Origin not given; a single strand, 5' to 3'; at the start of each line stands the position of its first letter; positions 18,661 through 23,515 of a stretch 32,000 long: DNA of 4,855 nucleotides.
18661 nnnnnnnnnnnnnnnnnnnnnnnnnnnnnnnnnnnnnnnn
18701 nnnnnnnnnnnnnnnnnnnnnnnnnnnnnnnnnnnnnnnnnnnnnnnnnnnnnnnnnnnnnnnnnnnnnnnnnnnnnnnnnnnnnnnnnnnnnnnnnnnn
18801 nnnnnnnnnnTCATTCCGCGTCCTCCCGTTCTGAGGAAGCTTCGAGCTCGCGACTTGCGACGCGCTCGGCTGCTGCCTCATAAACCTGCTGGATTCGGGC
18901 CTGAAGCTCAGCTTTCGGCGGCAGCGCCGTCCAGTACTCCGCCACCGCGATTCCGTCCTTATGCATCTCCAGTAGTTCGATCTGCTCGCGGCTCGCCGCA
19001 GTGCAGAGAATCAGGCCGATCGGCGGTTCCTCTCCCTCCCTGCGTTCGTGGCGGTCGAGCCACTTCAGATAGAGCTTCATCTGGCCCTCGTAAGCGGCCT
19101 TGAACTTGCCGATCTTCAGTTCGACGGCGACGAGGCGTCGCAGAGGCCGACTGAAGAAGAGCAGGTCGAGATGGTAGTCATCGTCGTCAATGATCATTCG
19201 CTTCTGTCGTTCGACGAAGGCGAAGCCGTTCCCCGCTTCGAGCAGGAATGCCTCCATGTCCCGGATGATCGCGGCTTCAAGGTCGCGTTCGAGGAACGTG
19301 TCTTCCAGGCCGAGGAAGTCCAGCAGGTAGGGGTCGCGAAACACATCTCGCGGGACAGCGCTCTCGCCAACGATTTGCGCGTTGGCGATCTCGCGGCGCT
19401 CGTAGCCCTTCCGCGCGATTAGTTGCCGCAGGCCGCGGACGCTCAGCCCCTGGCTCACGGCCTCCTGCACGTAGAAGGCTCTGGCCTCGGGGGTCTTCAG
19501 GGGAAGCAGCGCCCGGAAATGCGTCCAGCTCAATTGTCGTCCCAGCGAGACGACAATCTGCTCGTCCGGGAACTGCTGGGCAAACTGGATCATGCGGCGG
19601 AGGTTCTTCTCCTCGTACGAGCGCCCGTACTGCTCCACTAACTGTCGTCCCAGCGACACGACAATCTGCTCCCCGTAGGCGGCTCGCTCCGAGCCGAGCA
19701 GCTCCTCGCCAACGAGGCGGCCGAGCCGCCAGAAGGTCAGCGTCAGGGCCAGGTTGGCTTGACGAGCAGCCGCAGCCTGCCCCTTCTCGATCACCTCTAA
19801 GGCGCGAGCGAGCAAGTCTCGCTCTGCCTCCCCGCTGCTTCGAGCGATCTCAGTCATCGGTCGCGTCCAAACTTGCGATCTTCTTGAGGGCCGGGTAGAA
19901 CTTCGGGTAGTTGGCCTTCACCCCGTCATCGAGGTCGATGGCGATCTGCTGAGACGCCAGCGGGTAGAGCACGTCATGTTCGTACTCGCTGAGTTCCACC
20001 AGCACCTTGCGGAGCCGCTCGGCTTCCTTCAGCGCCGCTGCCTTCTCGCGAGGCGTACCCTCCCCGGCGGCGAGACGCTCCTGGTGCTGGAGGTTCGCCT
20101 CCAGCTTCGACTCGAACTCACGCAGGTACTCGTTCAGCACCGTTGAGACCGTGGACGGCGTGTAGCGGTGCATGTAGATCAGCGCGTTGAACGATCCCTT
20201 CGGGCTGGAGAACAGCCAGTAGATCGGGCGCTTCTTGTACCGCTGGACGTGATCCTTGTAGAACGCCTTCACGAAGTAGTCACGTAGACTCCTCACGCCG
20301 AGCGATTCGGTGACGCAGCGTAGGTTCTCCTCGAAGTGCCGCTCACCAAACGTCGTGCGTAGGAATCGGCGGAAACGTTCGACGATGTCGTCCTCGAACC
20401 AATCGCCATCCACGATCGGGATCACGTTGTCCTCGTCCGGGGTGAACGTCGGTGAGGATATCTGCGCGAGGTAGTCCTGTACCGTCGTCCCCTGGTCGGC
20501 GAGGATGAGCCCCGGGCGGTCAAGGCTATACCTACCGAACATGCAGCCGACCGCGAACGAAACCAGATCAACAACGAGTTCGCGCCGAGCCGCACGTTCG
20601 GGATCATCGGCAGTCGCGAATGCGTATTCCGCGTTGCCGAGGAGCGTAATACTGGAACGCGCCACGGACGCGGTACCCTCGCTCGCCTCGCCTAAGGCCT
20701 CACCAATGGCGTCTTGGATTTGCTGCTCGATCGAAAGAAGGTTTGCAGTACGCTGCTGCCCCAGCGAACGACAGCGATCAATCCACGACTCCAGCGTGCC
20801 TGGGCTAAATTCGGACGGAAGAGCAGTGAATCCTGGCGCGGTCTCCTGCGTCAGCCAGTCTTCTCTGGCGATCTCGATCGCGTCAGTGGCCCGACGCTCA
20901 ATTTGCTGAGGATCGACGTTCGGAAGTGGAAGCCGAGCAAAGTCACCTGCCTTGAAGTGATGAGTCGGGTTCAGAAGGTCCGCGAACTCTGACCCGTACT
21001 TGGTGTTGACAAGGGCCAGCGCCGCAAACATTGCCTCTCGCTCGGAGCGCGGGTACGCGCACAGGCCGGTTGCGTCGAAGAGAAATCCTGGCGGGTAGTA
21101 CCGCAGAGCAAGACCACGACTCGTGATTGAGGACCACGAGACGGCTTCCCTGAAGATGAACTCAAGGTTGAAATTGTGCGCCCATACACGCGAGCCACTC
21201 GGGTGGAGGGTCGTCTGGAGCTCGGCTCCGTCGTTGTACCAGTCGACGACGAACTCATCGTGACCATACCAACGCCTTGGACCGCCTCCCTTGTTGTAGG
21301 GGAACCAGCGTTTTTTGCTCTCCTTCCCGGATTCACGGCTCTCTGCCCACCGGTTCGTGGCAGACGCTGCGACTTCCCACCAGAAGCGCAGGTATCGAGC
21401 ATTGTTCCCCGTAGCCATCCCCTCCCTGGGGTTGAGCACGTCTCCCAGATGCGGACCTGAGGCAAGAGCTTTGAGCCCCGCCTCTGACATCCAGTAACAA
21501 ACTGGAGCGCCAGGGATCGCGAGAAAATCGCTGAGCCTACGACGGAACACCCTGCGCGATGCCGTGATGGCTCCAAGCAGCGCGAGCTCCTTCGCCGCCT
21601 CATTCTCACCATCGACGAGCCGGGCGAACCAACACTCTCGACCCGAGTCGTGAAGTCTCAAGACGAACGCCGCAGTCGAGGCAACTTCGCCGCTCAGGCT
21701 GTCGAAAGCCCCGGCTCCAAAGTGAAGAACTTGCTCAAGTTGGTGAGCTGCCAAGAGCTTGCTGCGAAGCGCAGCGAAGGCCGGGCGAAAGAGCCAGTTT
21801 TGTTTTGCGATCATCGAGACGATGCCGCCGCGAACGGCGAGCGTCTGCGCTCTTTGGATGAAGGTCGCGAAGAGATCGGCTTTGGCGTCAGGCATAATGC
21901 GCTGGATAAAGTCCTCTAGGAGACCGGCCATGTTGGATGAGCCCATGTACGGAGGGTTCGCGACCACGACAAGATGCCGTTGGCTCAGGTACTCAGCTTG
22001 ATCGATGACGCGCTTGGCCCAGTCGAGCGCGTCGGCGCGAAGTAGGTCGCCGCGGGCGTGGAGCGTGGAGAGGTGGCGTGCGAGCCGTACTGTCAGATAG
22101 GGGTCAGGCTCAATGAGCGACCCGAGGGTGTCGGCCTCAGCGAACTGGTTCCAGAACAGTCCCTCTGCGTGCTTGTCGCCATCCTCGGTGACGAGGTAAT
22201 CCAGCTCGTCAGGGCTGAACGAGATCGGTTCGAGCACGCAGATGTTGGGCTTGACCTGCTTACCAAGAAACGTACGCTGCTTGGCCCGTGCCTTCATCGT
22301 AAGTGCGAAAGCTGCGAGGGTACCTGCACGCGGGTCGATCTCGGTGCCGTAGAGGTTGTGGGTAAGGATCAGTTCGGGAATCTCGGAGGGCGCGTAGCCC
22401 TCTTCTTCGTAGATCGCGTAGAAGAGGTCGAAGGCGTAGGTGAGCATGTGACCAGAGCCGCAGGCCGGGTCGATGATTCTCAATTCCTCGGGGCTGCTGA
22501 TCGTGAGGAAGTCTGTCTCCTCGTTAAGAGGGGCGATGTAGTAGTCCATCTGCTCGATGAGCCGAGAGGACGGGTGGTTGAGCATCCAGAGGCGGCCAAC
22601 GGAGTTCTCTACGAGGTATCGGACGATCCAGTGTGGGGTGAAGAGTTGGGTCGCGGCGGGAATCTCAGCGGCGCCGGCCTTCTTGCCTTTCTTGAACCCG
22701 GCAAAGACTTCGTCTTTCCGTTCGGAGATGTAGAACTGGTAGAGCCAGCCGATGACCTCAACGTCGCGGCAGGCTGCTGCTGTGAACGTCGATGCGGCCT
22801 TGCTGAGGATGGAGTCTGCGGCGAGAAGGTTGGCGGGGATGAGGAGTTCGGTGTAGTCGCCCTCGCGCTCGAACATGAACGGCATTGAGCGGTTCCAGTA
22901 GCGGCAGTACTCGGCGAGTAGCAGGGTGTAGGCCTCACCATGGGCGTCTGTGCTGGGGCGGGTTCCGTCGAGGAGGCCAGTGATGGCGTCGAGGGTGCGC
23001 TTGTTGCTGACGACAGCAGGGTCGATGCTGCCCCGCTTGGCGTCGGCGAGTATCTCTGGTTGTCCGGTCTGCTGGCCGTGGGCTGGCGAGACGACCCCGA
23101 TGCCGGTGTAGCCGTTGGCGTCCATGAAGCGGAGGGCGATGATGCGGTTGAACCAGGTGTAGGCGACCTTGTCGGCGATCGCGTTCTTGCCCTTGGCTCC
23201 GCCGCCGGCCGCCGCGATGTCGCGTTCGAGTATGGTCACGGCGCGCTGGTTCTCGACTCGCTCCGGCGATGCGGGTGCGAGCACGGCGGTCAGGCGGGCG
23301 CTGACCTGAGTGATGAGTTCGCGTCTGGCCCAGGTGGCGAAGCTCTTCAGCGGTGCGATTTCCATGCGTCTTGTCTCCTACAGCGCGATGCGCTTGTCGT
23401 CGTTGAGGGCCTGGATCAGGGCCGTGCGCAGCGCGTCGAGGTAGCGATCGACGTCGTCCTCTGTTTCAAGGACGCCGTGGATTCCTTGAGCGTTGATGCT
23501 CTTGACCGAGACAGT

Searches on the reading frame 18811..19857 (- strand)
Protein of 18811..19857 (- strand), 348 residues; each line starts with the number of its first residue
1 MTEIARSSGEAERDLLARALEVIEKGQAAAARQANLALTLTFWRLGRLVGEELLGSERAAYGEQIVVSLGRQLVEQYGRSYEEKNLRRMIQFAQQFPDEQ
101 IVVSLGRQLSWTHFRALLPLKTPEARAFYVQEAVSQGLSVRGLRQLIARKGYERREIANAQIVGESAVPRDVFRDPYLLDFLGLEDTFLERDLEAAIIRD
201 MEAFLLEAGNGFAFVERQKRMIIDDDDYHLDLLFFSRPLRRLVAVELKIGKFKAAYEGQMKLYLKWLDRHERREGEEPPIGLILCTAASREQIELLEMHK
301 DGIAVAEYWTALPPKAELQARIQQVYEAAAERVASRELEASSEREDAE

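Call 6: search_protein_families(library=padloc, proteins=[window:18811-19857:-], max_evalue=0.001)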
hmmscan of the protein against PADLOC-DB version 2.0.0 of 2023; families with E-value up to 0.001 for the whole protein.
window:18811-19857:- (348 aa): 33 families (the best 25 are shown)
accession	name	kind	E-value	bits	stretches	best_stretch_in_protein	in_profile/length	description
PDLC04822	PDC-S02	-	8.6e-120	397.8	1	11-294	9-293/294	-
PDLC04807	PDC-S02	-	1.3e-114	381.1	1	9-334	10-347/351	-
PDLC04795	PDC-S02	-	1.6e-80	269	1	10-331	22-349/357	-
PDLC04831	PDC-S02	-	1.4e-77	259.5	1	9-317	8-324/346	-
PDLC04810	PDC-S02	-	1.5e-72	242.8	1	13-325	12-343/355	-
PDLC04803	PDC-S02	-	1.5e-71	239.2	1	76-331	5-263/269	-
PDLC04817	PDC-S02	-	5e-71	237.5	2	10-199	6-206/286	-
PDLC04820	PDC-S02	-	5e-60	201.3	1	7-324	21-318/332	-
PDLC04825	PDC-S02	-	7.7e-51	170.7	1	9-159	11-161/193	-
PDLC04813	PDC-S02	-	1.1e-47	160.2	1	171-331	6-167/175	-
PDLC04827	PDC-S02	-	4.6e-45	152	1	9-226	7-232/234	-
PDLC04821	PDC-S02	-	1.6e-35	120.1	1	11-132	9-130/133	-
PDLC04812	PDC-S02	-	2.8e-32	109.7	1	10-152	6-146/151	-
PDLC01464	PD_DExK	-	1.6e-31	107.3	1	111-246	1-126/126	"CAS-I,CAS-II,CAS-III,CAS-IV,CAS-V,CAS-VI; associated"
PDLC04826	PDC-S02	-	7.5e-30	102.2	1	13-213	12-217/222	-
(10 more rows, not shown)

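Call 7: search_protein_families(library=ncbifam, proteins=[window:18811-19857:-], max_evalue=0.01)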
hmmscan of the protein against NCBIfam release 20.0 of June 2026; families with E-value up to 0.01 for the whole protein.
window:18811-19857:- (348 aa): 0 families

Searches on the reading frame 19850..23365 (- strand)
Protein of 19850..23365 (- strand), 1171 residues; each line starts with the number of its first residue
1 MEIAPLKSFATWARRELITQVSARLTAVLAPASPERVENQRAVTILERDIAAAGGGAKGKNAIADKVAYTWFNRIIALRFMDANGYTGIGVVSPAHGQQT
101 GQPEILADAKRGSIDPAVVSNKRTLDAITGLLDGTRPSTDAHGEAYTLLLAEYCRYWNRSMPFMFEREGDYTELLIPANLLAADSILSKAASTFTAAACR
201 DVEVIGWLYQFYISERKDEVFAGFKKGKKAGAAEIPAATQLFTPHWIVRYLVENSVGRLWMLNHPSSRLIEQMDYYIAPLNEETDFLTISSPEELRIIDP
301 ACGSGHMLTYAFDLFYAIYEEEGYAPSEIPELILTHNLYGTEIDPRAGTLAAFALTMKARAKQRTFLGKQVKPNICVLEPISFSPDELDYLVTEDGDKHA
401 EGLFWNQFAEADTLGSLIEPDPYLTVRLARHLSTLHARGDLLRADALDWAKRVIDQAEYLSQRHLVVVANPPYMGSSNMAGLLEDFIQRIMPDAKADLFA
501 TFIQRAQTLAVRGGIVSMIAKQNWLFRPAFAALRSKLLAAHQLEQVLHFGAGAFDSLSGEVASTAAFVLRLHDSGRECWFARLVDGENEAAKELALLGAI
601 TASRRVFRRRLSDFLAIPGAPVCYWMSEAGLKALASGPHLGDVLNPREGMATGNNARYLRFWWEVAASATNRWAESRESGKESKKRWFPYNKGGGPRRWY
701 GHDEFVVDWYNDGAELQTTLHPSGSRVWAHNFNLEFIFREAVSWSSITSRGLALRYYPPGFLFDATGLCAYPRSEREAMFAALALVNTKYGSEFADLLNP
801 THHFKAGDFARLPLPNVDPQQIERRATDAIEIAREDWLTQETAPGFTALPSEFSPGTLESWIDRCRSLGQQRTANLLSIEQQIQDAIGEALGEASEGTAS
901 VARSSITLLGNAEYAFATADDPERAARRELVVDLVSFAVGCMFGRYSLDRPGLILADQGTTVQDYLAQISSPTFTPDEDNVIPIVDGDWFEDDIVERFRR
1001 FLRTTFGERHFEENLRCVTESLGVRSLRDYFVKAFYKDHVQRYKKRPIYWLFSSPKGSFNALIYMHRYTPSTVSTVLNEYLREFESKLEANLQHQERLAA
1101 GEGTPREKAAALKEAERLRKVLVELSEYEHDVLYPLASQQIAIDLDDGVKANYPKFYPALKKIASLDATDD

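Call 6: search_protein_families(library=padloc, proteins=[window:19850-23365:-], max_evalue=0.001)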
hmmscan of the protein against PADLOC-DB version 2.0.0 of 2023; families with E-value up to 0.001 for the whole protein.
window:19850-23365:- (1171 aa): 40 families (the best 25 are shown)
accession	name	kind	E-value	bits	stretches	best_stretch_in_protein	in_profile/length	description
PDLC02521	PglX|PglXI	-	0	1254.7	1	1-1164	1-1171/1174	PglX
PDLC03600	REase_MTase_IIG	-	0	1236.8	1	1-1166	1-1197/1205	Type IIG restriction enzyme-methyltransferase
PDLC02525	PglX|PglXI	-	2e-245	814.1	1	1-596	1-589/607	PglX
PDLC02641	DrmMI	-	1e-187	624.4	1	57-1163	69-1160/1161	DrmMI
PDLC02522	PglX|PglXI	-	1.2e-183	610.8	2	1-278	1-269/1218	PglX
PDLC02516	PglX|PglXI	-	5.2e-159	528.6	1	600-1168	20-589/593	PglX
PDLC02524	PglX|PglXI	-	8.9e-140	465.4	1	200-849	16-677/722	PglX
PDLC02531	PglX|PglXI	-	1.4e-134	446.7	2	973-1170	155-358/359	PglX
PDLC02517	PglX|PglXI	-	3.9e-114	380.6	1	451-1157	2-687/707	PglX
PDLC02527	PglX|PglXI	-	1.8e-102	342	3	456-1157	549-1233/1332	PglX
PDLC02523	PglX|PglXI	-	3.3e-93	311.4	4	452-818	552-908/1428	PglX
PDLC02528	PglX|PglXI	-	1.6e-71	239.4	3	293-682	290-680/1125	PglX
PDLC02518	PglX|PglXI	-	2.5e-62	209.1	3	456-1137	505-1192/1412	PglX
PDLC02519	PglX|PglXI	-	9e-55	183.9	2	454-814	473-834/1241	PglX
PDLC02535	PglX|PglXI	-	1.2e-36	124.4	2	293-586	296-604/731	PglX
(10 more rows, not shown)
